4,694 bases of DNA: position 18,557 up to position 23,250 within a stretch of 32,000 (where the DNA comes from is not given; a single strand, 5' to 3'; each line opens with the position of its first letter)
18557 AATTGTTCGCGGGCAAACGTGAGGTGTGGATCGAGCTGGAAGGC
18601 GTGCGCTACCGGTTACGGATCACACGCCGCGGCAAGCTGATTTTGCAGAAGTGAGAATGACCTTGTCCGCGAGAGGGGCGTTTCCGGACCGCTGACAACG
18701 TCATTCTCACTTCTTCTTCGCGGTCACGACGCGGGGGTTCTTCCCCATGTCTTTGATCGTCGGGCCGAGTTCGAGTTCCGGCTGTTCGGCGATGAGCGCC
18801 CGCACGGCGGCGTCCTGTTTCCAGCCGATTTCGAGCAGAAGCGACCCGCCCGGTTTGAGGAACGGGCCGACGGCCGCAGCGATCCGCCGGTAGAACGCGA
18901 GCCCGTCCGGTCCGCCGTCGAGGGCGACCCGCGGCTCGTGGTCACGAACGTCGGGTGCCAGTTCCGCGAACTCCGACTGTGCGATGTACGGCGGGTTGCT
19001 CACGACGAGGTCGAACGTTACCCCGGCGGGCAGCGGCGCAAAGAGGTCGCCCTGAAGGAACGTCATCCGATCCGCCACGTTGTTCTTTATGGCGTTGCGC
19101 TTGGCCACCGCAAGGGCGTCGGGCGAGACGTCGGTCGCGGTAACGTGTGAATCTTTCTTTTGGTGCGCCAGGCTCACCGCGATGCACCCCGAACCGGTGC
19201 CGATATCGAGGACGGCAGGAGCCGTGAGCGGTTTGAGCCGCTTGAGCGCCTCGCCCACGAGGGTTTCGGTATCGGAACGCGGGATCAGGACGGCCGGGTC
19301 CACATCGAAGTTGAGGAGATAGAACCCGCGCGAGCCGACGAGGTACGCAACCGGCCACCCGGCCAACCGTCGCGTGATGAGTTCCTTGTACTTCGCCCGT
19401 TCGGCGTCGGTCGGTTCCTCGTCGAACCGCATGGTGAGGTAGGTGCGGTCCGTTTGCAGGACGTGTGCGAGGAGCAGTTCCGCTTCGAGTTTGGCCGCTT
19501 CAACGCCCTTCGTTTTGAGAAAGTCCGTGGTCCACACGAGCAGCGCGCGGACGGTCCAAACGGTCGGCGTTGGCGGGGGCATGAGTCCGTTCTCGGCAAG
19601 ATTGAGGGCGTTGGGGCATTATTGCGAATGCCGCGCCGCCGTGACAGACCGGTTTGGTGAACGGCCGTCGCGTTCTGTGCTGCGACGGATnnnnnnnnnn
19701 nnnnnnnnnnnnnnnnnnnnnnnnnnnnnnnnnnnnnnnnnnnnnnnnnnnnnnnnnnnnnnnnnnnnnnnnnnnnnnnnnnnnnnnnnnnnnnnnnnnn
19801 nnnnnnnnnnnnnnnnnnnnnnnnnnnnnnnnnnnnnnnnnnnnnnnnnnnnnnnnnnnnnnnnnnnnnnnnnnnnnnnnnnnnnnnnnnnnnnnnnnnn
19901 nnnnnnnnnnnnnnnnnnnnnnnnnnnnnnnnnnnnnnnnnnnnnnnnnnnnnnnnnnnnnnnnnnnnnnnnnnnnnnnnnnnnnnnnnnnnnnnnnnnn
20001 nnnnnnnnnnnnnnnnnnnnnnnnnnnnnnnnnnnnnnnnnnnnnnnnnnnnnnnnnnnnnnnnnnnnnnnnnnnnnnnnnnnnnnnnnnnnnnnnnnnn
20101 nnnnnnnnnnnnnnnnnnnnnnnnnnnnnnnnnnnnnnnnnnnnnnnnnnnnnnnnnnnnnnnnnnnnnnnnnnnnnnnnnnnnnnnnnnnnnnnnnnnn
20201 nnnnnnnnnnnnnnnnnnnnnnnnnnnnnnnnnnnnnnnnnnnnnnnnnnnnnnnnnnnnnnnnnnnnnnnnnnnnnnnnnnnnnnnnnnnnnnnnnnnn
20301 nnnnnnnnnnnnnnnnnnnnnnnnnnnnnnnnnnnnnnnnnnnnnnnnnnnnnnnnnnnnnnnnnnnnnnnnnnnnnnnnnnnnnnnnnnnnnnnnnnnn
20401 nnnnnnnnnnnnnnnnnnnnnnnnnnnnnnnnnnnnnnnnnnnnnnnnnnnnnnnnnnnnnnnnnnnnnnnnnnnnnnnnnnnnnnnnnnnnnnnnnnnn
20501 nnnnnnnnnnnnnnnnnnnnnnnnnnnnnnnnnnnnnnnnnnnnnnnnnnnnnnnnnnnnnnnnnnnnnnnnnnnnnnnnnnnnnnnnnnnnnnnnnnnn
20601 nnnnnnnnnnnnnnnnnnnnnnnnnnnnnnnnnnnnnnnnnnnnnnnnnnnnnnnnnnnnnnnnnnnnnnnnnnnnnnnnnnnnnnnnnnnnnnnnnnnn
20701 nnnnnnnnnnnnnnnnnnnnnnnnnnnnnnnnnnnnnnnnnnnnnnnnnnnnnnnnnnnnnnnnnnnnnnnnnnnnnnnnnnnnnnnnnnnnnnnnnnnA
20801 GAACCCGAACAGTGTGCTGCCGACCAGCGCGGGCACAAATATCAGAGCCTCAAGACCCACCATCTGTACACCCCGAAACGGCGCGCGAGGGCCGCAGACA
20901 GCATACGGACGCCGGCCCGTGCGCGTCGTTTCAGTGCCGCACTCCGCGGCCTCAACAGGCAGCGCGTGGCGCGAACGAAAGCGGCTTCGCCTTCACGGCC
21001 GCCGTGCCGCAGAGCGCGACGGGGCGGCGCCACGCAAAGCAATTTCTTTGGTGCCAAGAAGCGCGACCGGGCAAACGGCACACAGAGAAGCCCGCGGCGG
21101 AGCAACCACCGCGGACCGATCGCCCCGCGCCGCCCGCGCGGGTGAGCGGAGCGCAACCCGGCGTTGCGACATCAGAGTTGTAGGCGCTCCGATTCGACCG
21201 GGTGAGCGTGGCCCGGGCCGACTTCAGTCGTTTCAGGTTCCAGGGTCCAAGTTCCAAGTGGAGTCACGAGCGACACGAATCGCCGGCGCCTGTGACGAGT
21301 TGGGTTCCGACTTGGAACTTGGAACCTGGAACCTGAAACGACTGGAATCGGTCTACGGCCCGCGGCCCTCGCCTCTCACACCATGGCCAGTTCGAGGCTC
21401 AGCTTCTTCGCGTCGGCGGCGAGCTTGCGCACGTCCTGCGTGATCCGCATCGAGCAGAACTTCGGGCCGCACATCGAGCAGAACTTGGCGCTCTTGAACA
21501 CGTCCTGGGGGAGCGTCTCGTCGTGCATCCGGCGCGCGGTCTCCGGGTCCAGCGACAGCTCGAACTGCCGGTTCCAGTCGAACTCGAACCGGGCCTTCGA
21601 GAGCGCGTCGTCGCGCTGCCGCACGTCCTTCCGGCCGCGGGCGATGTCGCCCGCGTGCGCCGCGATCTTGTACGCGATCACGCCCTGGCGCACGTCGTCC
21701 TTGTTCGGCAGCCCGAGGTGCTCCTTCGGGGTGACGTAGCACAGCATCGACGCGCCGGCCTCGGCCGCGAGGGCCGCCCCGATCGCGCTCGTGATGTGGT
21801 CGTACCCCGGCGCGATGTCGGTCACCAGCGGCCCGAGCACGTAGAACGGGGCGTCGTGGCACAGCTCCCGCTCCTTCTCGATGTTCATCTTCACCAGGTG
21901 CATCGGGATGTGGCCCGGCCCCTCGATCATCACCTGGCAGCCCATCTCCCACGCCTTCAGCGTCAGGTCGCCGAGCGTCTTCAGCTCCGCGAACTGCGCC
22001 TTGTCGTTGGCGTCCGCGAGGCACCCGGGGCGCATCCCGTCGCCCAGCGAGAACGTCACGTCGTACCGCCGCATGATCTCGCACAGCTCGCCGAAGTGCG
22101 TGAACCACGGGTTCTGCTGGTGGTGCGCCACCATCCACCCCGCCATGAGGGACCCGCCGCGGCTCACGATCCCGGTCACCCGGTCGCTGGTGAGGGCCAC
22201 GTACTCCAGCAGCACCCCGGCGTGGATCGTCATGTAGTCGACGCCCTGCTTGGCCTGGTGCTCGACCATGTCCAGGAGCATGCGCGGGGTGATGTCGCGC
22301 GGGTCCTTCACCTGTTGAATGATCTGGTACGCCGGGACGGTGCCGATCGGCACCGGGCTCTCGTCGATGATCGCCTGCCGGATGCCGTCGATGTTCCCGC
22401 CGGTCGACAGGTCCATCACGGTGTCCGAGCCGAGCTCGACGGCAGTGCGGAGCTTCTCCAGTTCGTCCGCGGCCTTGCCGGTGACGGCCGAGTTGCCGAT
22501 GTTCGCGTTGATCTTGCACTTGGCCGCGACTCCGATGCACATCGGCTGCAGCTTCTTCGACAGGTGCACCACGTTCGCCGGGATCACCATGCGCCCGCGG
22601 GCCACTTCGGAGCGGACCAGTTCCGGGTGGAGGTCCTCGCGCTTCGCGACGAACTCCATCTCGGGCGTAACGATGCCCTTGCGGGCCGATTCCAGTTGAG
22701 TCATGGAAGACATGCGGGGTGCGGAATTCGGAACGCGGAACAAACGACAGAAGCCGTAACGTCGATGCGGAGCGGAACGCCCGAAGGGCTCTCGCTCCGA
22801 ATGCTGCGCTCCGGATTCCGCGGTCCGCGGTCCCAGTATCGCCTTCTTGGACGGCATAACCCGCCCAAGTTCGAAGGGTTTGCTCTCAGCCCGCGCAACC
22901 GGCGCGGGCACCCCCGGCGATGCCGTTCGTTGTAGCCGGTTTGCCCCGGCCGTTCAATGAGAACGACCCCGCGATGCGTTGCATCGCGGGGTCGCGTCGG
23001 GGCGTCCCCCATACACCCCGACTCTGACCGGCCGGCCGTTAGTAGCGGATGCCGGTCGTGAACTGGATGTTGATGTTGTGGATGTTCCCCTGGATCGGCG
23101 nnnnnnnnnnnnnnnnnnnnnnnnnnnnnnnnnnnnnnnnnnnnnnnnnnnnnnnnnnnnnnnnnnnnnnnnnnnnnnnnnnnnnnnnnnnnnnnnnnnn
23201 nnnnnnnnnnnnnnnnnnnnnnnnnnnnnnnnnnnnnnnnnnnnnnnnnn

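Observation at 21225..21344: Archetype of a GGAAC/GTTCC heptad-repeat inverted-repeat family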

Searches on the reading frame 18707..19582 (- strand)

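Call 20: search_protein_families(library=pfam, proteins=[window:18707-19582:-])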
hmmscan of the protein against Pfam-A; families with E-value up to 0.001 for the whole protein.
window:18707-19582:- (291 aa): 15 families
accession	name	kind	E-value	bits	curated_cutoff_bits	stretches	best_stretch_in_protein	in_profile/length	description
PF17827.6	PrmC_N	-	5.2e-23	81.8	23.4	1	14-83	2-71/71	PrmC N-terminal domain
PF05175.20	MTS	-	4.2e-16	59.5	23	1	114-204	25-113/170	Methyltransferase small domain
PF13649.12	Methyltransf_25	-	3e-13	50.7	27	1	124-200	1-77/97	Methyltransferase domain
PF13847.12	Methyltransf_31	-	5.1e-13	49.4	27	1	123-197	6-82/145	Methyltransferase domain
PF06325.19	PrmA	-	1.6e-10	41.4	22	1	121-196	162-233/296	Ribosomal protein L11 methyltransferase (PrmA)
PF08242.18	Methyltransf_12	-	2.6e-10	41.3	30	1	125-196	1-72/98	Methyltransferase domain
PF08241.18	Methyltransf_11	-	8e-10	39.7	21.2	1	125-196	1-67/95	Methyltransferase domain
PF12847.13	Methyltransf_18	-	8.3e-07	29.6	27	1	123-191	17-84/151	Methyltransferase domain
PF04816.18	TrmK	-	3.3e-05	24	27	1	125-194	2-71/205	tRNA (adenine(22)-N(1))-methyltransferase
PF09445.16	Methyltransf_15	-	3.9e-05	23.7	22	1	123-198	3-80/165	RNA cap guanine-N2 methyltransferase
PF05971.18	Methyltransf_10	-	6.4e-05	22.9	23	1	121-206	103-194/299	RNA methyltransferase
PF01170.24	UPF0020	-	9e-05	22.7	22.3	1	142-199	74-131/197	RMKL-like, methyltransferase domain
PF02475.24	TRM5-TYW2_MTfase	-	0.00016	22.1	28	1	123-203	39-118/164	TRM5/TYW2 methyltransferase domain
PF13489.12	Methyltransf_23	-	0.00041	20.5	27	0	109-196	9-88/164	Methyltransferase domain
PF24675.1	NpmA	-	0.00094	19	60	0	112-166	15-69/214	16S rRNA (adenine(1408)-N(1))-methyltransferase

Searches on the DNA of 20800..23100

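Call 44: search_rna_families(source=window, start=20800, end=23100, threshold=evalue, max_evalue=1, show_alignments=1)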
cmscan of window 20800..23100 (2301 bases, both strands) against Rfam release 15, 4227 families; matches with E-value up to 1: 8.
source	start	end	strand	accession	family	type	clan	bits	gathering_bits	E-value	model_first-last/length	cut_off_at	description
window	22827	22925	-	RF00059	TPP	Cis-reg; riboswitch;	-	49.3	54.3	4.5e-08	1-105/105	no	TPP riboswitch aptamer (THI element)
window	21223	21346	+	RF03175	MIR3454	Gene; miRNA;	-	34.8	142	8.2e-05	9-138/147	no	MIR3454 microRNA precursor family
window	21215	21354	+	RF00256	mir-196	Gene; miRNA;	-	28.9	55.4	0.0009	1-77/77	no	mir-196 microRNA precursor family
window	21226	21343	+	RF03754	mir-3116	Gene; miRNA;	-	28.5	65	0.0029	1-68/68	no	mir-3116 microRNA precursor family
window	21226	21343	-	RF03754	mir-3116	Gene; miRNA;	-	28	65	0.0041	1-68/68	no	mir-3116 microRNA precursor family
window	22960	22998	+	RF01791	F6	Gene; sRNA;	-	24.9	46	0.15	1-57/57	no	F6 TB sRNA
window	22960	22998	-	RF01791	F6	Gene; sRNA;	-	22.5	46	0.58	1-57/57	no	F6 TB sRNA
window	22923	23008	+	RF01085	TLS-PK4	Cis-reg;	-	19.4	80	0.35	1-118/118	no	Pseudoknot of tRNA-like structure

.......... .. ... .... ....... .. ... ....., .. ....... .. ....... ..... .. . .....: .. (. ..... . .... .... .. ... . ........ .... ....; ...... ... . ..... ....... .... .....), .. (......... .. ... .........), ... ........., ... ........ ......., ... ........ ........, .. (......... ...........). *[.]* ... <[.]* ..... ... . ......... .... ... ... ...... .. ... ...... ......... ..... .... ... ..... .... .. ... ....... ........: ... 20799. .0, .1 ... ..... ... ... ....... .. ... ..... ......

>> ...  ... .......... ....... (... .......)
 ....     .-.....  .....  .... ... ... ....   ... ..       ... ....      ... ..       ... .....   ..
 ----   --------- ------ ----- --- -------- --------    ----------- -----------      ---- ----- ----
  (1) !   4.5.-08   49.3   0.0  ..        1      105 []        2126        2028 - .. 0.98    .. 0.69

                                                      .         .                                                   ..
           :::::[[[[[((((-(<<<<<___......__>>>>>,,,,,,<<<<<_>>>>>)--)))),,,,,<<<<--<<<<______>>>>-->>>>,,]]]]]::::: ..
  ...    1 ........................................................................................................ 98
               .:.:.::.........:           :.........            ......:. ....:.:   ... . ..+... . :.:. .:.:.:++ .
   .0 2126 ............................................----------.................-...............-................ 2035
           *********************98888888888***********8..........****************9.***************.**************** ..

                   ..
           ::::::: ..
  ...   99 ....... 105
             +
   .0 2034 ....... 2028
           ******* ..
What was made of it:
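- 22827..22925 (-): TPP riboswitch aptamer of the thiC leader. call 44 (RF00059, 49.3 bits, gathering score 54.3, E 4.5e-8)
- On Any Rfam family: At the E-value threshold only generic hairpin hits to miRNA precursor models appear, far below their cut-offs (call 44).
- Tried and rejected: At the E-value threshold only spurious miRNA-precursor hits covered the hairpin (call 44).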
